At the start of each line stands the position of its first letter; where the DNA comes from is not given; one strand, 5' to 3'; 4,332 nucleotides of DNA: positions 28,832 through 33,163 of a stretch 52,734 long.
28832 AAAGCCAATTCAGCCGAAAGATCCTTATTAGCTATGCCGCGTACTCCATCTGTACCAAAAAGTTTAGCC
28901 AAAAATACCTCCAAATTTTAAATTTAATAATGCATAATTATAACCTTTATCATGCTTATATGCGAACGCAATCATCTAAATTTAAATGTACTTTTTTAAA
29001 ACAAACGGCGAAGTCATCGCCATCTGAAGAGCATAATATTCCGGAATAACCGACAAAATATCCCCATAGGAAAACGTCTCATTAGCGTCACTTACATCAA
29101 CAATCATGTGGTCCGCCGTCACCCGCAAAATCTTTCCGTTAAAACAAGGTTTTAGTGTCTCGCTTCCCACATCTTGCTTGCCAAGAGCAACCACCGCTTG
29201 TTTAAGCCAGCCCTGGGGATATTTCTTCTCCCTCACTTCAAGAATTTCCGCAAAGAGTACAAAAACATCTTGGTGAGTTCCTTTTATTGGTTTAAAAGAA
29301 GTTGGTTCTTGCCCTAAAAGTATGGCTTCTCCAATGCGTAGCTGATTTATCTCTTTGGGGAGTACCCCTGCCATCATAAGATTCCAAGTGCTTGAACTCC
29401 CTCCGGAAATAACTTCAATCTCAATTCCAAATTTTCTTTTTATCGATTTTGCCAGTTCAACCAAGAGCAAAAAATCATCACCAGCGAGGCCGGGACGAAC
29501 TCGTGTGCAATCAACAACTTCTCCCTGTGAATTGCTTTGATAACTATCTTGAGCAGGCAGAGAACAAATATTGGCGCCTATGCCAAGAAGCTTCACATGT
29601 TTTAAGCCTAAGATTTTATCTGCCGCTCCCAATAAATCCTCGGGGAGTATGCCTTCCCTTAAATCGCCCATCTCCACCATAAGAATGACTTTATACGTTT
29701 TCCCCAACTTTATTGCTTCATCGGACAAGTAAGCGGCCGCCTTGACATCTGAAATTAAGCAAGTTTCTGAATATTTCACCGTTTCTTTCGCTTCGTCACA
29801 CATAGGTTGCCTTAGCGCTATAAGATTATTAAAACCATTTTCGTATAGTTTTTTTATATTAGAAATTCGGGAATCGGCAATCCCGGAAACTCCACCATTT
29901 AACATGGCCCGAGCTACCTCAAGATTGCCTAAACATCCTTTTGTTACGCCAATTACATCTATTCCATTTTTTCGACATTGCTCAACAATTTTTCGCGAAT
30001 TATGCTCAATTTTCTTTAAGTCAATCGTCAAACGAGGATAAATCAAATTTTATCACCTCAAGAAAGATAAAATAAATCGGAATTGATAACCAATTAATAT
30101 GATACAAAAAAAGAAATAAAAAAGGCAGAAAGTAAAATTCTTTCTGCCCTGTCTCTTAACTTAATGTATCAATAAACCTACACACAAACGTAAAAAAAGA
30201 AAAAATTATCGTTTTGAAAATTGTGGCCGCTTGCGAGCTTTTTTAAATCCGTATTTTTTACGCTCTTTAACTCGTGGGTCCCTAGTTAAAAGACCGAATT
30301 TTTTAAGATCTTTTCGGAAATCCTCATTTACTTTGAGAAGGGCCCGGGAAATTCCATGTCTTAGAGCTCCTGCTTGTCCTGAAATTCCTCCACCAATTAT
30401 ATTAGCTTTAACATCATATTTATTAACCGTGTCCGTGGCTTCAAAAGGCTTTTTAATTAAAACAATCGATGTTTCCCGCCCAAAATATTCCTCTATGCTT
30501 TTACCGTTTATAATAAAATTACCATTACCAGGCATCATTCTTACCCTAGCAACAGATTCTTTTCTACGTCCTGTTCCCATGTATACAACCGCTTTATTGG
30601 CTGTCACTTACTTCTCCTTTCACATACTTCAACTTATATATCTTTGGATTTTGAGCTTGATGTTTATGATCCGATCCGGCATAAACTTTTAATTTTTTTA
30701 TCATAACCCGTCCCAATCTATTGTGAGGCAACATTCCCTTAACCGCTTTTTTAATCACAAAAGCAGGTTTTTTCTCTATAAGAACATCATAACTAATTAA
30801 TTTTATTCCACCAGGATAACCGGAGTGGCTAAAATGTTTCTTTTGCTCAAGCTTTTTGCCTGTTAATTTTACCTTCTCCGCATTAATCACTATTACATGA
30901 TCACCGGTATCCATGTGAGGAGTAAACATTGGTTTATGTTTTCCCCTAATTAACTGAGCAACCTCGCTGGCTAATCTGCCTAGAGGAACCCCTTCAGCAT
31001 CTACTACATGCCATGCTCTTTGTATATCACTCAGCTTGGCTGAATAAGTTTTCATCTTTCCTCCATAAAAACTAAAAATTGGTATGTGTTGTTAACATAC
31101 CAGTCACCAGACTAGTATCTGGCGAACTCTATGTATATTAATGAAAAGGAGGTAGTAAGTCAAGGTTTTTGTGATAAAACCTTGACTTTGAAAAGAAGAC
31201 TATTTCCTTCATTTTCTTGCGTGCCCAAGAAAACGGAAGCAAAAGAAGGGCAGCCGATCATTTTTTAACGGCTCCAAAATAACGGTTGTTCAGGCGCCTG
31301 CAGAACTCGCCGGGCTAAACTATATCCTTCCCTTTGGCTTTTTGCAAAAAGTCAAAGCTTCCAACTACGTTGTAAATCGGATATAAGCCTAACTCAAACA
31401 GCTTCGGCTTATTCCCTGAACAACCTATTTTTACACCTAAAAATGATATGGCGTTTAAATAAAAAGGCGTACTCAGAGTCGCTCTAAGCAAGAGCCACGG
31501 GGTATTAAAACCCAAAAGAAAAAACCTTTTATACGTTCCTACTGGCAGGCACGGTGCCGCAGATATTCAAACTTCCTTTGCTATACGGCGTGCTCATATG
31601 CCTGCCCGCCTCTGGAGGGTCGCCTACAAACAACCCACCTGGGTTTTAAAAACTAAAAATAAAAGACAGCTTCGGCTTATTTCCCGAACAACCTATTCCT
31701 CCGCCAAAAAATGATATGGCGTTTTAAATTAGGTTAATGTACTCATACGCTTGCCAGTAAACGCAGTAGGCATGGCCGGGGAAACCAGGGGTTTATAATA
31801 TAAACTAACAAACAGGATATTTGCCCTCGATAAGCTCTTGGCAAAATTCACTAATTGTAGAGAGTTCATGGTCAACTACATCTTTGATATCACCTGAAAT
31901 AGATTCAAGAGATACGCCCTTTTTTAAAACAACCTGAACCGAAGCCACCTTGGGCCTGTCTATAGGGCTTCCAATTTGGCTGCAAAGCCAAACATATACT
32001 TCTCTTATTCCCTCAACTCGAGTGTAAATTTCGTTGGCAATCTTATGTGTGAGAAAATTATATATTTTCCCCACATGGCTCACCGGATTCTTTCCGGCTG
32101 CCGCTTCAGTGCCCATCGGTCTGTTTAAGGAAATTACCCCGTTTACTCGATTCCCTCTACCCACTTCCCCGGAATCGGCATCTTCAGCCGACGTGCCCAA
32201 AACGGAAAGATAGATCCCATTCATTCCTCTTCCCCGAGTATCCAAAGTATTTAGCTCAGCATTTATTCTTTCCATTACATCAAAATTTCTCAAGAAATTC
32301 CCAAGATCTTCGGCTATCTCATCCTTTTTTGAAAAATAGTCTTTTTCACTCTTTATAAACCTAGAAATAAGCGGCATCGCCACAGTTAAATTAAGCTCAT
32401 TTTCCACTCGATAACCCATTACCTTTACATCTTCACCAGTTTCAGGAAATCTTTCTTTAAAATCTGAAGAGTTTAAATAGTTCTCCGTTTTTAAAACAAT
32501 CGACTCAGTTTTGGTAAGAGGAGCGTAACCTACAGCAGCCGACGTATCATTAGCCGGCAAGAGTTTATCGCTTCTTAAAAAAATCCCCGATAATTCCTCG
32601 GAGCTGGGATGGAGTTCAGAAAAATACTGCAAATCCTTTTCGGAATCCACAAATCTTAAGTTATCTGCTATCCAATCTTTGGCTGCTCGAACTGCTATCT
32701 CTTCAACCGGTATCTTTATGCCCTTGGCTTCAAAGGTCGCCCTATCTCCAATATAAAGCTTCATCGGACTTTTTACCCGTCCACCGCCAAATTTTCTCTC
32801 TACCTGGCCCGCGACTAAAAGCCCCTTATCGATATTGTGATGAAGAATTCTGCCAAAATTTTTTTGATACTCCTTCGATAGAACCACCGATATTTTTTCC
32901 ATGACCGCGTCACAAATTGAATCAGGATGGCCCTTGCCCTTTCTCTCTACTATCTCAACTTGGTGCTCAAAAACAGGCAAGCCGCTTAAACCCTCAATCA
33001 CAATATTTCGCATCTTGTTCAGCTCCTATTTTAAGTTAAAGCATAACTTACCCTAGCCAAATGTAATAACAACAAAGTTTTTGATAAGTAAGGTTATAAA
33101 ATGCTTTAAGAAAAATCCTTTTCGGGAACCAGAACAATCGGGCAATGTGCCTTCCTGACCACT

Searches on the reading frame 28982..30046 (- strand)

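Call 9: search_protein_families(library=ncbifam, proteins=[window:28982-30046:-], max_evalue=0.00001)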
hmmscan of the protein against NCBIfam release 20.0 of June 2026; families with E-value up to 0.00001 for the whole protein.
window:28982-30046:- (354 aa): 2 families
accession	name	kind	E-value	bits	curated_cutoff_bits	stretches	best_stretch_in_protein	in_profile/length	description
NF040742.1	racem_Orr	exception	8.5e-85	284.8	480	3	3-161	1-159/351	ornithine racemase Orr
TIGR00492.1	alr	equivalog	3.6e-06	26.1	168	0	7-160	6-163/369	alanine racemase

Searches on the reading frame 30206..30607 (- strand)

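Call 9: search_protein_families(library=ncbifam, proteins=[window:30206-30607:-], max_evalue=0.00001)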
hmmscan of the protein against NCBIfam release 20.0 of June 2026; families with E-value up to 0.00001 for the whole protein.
window:30206-30607:- (133 aa): 3 families
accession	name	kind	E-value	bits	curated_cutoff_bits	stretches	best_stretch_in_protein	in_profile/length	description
NF001099.0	PRK00132.1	equivalog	2e-56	189.8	112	1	7-133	4-130/130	30S ribosomal protein S9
TIGR03627.1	uS9_arch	equivalog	1.3e-20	74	162.75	1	11-133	4-130/130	30S ribosomal protein S9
NF001749.0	PRK00474.1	equivalog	3.1e-20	72.8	147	1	9-133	5-134/134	30S ribosomal protein S9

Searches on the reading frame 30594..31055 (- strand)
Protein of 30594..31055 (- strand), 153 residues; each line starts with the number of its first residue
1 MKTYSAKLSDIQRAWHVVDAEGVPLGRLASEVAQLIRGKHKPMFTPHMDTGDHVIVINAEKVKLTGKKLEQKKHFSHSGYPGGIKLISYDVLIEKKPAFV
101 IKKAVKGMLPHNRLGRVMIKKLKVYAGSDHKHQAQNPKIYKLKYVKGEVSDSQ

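Call 9: search_protein_families(library=ncbifam, proteins=[window:30594-31055:-], max_evalue=0.00001)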
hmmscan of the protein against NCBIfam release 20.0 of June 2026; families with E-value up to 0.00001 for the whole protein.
window:30594-31055:- (153 aa): 3 families
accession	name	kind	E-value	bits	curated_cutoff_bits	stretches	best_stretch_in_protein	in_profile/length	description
TIGR01066.1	rplM_bact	equivalog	2.6e-60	202.3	93.05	1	5-141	3-140/141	50S ribosomal protein L13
NF005004.0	PRK06394.1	equivalog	9.2e-17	61.4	146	1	14-135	5-116/149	50S ribosomal protein L13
TIGR01077.1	L13_A_E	equivalog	5e-14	52.8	98.9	1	17-135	2-109/141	50S ribosomal protein L13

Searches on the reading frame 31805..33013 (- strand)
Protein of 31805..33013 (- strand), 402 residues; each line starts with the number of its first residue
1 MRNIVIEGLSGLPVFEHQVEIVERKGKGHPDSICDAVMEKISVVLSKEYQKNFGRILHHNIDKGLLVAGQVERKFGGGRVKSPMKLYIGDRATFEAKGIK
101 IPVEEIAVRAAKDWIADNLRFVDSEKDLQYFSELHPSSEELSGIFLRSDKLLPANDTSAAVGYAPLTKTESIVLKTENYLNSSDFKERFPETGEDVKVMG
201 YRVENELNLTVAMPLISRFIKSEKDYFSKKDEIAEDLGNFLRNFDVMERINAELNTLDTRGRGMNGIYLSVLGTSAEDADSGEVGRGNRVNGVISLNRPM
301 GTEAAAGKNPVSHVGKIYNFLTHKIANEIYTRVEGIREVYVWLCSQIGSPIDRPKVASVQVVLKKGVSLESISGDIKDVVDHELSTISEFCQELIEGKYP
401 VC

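Call 9: search_protein_families(library=ncbifam, proteins=[window:31805-33013:-], max_evalue=0.00001)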
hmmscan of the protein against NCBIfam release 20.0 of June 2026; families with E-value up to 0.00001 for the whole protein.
window:31805-33013:- (402 aa): 5 families
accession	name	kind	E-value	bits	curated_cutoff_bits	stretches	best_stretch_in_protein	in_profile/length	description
NF003363.0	PRK04439.1-2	equivalog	7.2e-196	650.7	557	1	1-402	1-403/403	methionine adenosyltransferase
NF003364.0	PRK04439.1-3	equivalog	1.3e-131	439.3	553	1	1-399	2-397/400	methionine adenosyltransferase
NF003366.0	PRK04439.1-5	subfamily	3.4e-130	434.5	435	1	1-401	1-394/395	methionine adenosyltransferase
NF003365.0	PRK04439.1-4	equivalog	3.4e-126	421.5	577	1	1-398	2-402/406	methionine adenosyltransferase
NF003362.0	PRK04439.1-1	equivalog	2.3e-80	270.3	481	1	17-384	15-385/406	methionine adenosyltransferase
